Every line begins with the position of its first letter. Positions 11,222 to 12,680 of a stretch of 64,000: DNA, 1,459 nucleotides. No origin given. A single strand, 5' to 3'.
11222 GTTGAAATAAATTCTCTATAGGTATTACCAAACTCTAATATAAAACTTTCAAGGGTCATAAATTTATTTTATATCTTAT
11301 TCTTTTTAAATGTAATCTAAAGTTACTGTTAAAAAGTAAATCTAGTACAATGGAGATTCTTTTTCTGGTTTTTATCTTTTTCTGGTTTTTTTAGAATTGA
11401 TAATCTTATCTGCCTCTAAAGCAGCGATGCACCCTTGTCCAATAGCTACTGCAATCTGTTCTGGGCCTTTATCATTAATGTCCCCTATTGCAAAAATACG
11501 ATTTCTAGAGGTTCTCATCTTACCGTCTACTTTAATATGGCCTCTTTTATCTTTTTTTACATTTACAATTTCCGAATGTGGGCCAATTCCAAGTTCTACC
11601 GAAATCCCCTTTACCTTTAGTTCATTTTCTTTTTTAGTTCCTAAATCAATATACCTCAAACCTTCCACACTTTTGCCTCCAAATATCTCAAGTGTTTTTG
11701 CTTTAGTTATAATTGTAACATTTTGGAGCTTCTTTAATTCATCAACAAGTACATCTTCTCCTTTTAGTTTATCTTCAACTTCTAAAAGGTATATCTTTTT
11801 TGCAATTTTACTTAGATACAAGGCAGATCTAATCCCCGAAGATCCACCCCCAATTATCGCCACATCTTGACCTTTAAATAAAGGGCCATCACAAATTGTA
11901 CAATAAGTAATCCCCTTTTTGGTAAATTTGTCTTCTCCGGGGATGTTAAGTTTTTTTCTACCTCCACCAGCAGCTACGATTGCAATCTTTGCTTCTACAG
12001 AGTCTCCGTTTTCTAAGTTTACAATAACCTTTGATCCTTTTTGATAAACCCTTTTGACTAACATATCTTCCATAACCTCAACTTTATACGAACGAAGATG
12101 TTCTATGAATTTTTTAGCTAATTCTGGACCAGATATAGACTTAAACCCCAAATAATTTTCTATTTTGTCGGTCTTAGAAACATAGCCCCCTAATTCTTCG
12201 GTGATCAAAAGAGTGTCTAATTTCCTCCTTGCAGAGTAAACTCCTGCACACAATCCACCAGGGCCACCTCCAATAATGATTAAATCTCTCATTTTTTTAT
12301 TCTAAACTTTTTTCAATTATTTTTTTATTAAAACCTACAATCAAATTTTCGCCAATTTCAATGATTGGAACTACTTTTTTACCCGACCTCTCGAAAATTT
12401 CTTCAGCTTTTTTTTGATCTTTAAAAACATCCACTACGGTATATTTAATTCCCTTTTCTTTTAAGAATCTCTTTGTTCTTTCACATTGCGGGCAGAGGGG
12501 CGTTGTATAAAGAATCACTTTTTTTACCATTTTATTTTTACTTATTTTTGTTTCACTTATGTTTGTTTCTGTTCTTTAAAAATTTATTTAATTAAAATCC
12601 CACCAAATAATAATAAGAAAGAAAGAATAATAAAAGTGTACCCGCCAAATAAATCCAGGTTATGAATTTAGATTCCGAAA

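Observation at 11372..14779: Self-contained trans-membrane thiol-reductant relay locus: TrxR, Grx-like redoxin, exported-Trx::CcdA-like fusion and a membrane wHTH, with a divergent exported Trx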

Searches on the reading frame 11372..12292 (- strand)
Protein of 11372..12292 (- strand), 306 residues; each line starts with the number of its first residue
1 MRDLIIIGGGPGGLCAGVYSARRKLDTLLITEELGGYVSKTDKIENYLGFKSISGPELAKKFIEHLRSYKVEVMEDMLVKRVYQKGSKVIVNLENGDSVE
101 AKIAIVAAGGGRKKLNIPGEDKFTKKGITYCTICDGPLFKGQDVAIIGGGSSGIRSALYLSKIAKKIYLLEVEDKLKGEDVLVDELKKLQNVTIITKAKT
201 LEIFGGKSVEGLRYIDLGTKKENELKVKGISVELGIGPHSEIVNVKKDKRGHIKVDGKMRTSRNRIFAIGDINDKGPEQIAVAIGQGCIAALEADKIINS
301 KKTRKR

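Call 3: search_protein_families(library=pfam, proteins=[window:11372-12292:-], max_evalue=0.1)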
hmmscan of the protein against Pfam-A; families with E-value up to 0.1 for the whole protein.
window:11372-12292:- (306 aa): 14 families
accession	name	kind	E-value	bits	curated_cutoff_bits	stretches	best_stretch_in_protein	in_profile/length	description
PF07992.20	Pyr_redox_2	-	2.7e-39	135.8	26.1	1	3-287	2-291/291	Pyridine nucleotide-disulphide oxidoreductase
PF13738.12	Pyr_redox_3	-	1.8e-15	57.5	30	2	51-268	76-303/305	Pyridine nucleotide-disulphide oxidoreductase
PF01134.28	GIDA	-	8.7e-11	41.9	22.1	1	3-56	1-47/391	Glucose inhibited division protein A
PF00890.30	FAD_binding_2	-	3.8e-10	40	20.4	1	3-33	1-31/414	FAD binding domain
PF03486.20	HI0933_like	-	9.5e-10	38.8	50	1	143-176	2-35/244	HI0933-like protein Rossmann domain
PF12831.13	FAD_oxidored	-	4.3e-09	36.6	27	1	3-39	1-39/416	FAD dependent oxidoreductase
PF01266.30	DAO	-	4.2e-08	33.5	27.9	1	143-173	1-31/353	FAD dependent oxidoreductase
PF00070.33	Pyr_redox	-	5.4e-08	33.7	22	1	144-211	2-76/82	Pyridine nucleotide-disulphide oxidoreductase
PF01946.23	Thi4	-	2.4e-06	27.4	26.2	2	140-172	16-49/235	Thi4 family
PF13450.12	NAD_binding_8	-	1e-05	26.1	21.9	1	6-39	1-36/68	NAD(P)-binding Rossmann-like domain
PF05834.18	Lycopene_cycl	-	2.1e-05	24.2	23.4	0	38-114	69-145/380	Lycopene cyclase protein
PF01494.25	FAD_binding_3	-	0.0064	16.2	22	0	143-171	3-31/349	FAD binding domain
PF13454.12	NAD_binding_9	-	0.016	15.6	21.8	0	59-109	103-153/155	FAD-NAD(P)-binding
PF04820.20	Trp_halogenase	-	0.08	12.2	21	0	143-173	1-35/458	Tryptophan halogenase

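Call 4: search_protein_families(library=ncbifam, proteins=[window:11372-12292:-], max_evalue=0.1)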
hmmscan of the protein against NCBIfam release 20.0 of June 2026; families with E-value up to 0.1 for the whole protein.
window:11372-12292:- (306 aa): 107 families (the best 25 are shown)
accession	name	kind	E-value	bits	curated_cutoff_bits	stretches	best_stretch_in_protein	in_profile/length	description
TIGR03140.1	AhpF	equivalog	2.3e-87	293.7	502.9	1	3-294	214-508/515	alkyl hydroperoxide reductase subunit F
TIGR01292.1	TRX_reduct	equivalog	5.4e-85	284.8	343.45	1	3-297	2-299/300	thioredoxin-disulfide reductase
TIGR03143.1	AhpF_homolog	hypoth_equivalog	3.7e-54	184.2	687.65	1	2-304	5-314/555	putative alkyl hydroperoxide reductase F subunit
NF007614.0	PRK10262.1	equivalog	1.8e-43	148.9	644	1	3-300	8-316/321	thioredoxin-disulfide reductase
TIGR01350.1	lipoamide_DH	equivalog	6.3e-21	74.6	408.8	2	67-293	100-328/461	dihydrolipoyl dehydrogenase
NF003585.0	PRK05249.1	equivalog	6.2e-16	58.1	465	2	241-294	281-333/464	Si-specific NAD(P)(+) transhydrogenase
TIGR02053.1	MerA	equivalog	2.2e-14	53.3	454.45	1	57-294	89-328/465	mercury(II) reductase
NF004943.0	PRK06292.2-1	equivalog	1.3e-13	50.6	432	1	84-291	113-325/456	dihydrolipoyl dehydrogenase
NF004945.0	PRK06292.2-3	equivalog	9.7e-13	47.8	494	1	92-274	122-306/457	dihydrolipoyl dehydrogenase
NF040505.1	ArsO_flavin_mono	equivalog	3.9e-11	43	425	1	67-174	85-193/346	ArsO family NAD(P)H-dependent flavin-containing monooxygenase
NF005883.0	PRK07845.1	equivalog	4.2e-11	42.5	479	1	241-291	282-331/466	NAD(P)H-quinone dehydrogenase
TIGR04018.1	Bthiol_YpdA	hypoth_equivalog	7.2e-11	41.5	339.9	2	69-177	83-188/316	YpdA family putative bacillithiol disulfide reductase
NF009410.0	PRK12771.1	subfamily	1.5e-10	40.3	516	2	238-304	382-451/566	NAD(P)-binding protein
NF004776.0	PRK06116.1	equivalog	1.9e-10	40.4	480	1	233-288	260-319/450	glutathione-disulfide reductase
NF004947.0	PRK06292.2-5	equivalog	2e-10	40.2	592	1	142-275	170-312/474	dihydrolipoyl dehydrogenase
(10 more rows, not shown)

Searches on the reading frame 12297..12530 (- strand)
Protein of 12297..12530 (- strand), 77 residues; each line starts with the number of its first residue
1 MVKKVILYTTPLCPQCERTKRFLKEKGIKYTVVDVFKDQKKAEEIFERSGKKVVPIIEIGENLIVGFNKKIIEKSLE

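Call 3: search_protein_families(library=pfam, proteins=[window:12297-12530:-], max_evalue=0.1)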
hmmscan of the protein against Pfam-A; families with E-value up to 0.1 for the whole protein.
window:12297-12530:- (77 aa): 7 families
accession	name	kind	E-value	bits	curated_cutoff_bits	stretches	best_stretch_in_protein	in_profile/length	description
PF00462.30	Glutaredoxin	-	5.1e-17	62.3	22.9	1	5-64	1-60/60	Glutaredoxin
PF13417.12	GST_N_3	-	4.2e-08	33.8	22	1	7-64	1-57/75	Glutathione S-transferase, N-terminal domain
PF13409.12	GST_N_2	-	1.6e-06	29.1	25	1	13-62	2-54/70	Glutathione S-transferase, N-terminal domain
PF05768.20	Glrx-like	-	8.6e-05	23.2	26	1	4-47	1-47/77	Glutaredoxin-like domain (DUF836)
PF02798.26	GST_N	-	0.0014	19.3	20.9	1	4-64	2-64/76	Glutathione S-transferase, N-terminal domain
PF13192.12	Thioredoxin_3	-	0.02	15.3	24.8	1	5-66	5-63/76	Thioredoxin domain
PF22441.2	CLIC-like_N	-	0.054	14.1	23.5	1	13-74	19-77/86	CLIC-like N-terminal domain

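Call 4: search_protein_families(library=ncbifam, proteins=[window:12297-12530:-], max_evalue=0.1)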
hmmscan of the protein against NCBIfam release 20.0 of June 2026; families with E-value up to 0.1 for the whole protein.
window:12297-12530:- (77 aa): 27 families (the best 25 are shown)
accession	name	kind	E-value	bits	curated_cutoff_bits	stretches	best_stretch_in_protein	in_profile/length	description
TIGR02196.1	GlrX_YruB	hypoth_equivalog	6.1e-23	81.1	88.55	1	4-77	1-74/74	glutaredoxin-like protein, YruB-family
TIGR02181.1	GRX_bact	equivalog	1.4e-14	54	90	1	5-68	1-65/80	glutaredoxin 3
NF041212.1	Uxx_star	subfamily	3.7e-14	52.7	66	1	5-69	1-66/70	Uxx-star family glutaredoxin-like (seleno)protein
TIGR02194.1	GlrX_NrdH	subfamily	8.5e-13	48.3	85.75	1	5-71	1-67/72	glutaredoxin-like protein NrdH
NF045501.1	HUGP_GUXX-star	exception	2.7e-12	46.7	325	1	2-68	164-231/236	HUGP/GUXX-star fusion selenoprotein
NF007923.0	PRK10638.1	equivalog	1e-11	44.8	129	1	4-66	3-65/83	glutaredoxin 3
TIGR02200.1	GlrX_actino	hypoth_equivalog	1.4e-11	44.6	89.5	1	5-59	2-57/77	mycoredoxin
NF041211.1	gluta_UXX_star_2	equivalog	2.2e-10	40.3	100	1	5-68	1-65/71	UXX-star (seleno)protein family 2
NF047338.1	gluta_UXX_star_3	exception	2.2e-08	34.1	97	1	5-62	1-59/70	UXX-star (seleno)protein family 3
TIGR02190.1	GlrX-dom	hypoth_equivalog_domain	3.4e-08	33.3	99.3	1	3-68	8-72/79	glutaredoxin-family domain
NF041114.2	gluta_UXX_star_1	equivalog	8e-08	32.4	72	1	5-68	1-65/70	UXX-star selenoprotein family 1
NF007657.0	PRK10329.1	equivalog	1.9e-07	31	131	1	4-73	2-70/81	glutaredoxin-like protein NrdH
TIGR01617.1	arsC_related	subfamily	1e-06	29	75.05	1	7-45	3-41/117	Spx/MgsR family RNA polymerase-binding regulatory protein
TIGR02180.1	GRX_euk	equivalog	4.7e-06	26.7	87.25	1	5-67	1-68/84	glutaredoxin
TIGR02189.1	GlrX-like_plant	paralog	9.2e-06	25.6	93.8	1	3-69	8-77/99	glutaredoxin-like family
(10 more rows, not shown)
